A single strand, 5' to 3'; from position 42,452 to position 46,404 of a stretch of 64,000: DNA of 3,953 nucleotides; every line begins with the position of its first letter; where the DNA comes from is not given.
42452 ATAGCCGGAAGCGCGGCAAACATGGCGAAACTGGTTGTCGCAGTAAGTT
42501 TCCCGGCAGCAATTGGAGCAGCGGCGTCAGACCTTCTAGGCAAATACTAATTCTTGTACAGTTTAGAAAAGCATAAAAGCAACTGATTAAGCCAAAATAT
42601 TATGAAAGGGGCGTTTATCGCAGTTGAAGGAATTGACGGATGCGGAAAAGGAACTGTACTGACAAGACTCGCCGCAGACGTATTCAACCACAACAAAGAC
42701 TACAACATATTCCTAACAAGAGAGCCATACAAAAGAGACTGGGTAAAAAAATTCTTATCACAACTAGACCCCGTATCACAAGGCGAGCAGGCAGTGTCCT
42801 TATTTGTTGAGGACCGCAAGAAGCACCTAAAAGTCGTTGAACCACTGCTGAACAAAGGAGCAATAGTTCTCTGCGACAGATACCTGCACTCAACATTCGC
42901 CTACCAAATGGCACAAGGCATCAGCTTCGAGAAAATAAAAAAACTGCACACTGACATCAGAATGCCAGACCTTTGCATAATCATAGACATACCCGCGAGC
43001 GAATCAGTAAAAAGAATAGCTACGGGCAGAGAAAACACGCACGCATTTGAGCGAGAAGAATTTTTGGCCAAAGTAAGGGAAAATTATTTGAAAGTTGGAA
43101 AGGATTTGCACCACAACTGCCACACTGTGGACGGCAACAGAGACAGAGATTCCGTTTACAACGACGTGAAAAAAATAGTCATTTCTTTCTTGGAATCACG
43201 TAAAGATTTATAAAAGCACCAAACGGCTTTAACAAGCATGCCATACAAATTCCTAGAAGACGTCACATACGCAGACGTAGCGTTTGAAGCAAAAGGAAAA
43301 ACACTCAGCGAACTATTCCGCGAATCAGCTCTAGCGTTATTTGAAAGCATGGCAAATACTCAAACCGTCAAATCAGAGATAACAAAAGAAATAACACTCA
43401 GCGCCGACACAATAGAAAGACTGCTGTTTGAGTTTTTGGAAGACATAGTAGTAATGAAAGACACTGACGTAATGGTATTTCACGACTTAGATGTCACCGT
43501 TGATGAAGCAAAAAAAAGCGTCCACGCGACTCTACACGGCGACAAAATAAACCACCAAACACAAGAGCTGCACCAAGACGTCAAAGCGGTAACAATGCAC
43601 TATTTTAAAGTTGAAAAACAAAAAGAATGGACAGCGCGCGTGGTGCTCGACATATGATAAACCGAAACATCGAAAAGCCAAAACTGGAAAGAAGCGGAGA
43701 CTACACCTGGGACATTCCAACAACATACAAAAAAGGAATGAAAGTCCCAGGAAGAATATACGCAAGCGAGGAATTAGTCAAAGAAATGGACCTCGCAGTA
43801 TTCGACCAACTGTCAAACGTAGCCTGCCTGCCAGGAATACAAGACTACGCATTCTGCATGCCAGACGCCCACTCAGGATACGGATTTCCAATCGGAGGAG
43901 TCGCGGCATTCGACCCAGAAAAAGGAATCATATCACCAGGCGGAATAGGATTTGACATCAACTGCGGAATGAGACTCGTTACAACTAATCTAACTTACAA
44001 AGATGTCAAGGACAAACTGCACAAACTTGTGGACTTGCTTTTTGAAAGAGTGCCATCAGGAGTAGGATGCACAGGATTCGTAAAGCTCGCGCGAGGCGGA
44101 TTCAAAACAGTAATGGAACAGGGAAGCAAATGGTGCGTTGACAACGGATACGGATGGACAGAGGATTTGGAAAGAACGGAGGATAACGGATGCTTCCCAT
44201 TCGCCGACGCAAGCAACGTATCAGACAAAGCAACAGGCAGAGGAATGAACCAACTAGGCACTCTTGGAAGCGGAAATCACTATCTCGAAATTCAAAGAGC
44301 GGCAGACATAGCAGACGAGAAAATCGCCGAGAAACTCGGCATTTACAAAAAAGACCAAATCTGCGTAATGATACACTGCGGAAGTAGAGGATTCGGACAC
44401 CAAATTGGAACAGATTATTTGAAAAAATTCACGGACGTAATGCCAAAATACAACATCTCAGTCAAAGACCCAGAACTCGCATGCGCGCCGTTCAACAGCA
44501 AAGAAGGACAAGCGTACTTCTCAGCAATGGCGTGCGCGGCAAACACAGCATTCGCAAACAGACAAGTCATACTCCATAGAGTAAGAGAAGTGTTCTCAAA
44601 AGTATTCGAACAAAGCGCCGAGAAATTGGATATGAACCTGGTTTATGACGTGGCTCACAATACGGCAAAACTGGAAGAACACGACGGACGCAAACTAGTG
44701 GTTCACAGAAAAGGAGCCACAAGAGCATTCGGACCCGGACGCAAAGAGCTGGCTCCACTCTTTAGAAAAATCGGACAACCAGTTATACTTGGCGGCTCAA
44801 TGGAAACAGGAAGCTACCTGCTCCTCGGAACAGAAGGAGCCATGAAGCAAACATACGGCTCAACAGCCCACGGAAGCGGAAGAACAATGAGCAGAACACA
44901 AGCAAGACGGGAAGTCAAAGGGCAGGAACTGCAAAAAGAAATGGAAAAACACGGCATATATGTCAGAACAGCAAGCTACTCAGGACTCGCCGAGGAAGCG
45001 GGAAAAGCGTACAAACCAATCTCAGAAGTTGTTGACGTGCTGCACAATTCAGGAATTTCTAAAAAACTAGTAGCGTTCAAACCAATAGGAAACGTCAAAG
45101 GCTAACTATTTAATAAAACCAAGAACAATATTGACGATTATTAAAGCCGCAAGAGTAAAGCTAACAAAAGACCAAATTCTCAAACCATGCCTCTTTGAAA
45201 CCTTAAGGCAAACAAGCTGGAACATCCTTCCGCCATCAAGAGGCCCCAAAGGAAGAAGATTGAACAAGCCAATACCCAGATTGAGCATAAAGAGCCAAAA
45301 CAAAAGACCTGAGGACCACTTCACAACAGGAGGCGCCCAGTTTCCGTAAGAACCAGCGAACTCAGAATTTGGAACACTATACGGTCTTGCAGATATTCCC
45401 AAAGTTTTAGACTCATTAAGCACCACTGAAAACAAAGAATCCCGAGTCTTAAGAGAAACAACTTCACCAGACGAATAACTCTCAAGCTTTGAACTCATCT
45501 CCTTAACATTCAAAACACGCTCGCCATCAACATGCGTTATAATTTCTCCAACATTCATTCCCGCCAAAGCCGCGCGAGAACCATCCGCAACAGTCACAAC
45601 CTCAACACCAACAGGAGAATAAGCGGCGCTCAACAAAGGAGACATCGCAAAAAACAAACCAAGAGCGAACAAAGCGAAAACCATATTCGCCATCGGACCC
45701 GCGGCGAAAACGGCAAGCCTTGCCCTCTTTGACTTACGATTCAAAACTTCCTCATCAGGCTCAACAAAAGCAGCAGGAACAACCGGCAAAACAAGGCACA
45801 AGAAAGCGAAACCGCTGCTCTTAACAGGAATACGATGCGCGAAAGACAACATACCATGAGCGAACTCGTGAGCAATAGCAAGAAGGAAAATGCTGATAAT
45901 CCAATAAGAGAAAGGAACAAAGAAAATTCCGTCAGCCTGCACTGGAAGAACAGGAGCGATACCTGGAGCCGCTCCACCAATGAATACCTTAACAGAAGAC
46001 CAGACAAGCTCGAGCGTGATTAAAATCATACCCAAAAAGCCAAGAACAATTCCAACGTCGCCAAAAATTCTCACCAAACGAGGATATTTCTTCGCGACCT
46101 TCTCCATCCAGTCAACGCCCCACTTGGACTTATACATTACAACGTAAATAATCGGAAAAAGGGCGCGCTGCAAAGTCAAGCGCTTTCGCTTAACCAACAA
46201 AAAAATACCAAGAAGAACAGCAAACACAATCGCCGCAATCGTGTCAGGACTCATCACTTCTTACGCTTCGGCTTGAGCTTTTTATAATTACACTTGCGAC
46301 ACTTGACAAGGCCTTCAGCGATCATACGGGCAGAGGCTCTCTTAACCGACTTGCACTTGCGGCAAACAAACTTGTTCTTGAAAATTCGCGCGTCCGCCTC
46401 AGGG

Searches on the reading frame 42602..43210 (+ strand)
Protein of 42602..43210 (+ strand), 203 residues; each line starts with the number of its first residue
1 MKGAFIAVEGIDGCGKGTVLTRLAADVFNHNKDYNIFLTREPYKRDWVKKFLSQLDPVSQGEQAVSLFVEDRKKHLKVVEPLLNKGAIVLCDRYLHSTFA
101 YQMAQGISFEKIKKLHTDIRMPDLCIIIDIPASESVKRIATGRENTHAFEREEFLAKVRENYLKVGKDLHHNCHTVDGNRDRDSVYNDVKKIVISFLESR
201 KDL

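Call 81: search_protein_families(library=pfam, proteins=[window:42602-43210:+], max_evalue=0.01)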
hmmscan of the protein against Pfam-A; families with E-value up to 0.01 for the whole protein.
window:42602-43210:+ (203 aa): 4 families
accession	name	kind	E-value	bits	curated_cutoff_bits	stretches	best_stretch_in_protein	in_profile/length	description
PF02223.23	Thymidylate_kin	-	1e-31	110.5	27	1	8-187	1-183/185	Thymidylate kinase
PF01712.25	dNK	-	0.00029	21.1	27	1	6-191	1-196/203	Deoxynucleoside kinase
PF25199.1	nSTAND_NTPase5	-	0.0011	19.2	34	1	4-85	42-118/145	Novel STAND NTPase 5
PF13521.12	AAA_28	-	0.0041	17.8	27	1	6-164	2-148/164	AAA domain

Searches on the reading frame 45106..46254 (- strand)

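Call 44: search_protein_families(library=pfam, proteins=[window:45106-46254:-], max_evalue=0.001)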
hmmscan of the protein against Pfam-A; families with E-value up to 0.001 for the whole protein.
window:45106-46254:- (382 aa): 3 families
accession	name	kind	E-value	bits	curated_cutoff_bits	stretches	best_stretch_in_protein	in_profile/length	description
PF02163.28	Peptidase_M50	-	1.1e-23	84.2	27.2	1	118-368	2-217/221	Peptidase family M50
PF17820.7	PDZ_6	-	2e-07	31.1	27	1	219-271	2-53/54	PDZ domain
PF13180.12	PDZ_2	-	0.00079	20.1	27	0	213-269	12-66/80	PDZ domain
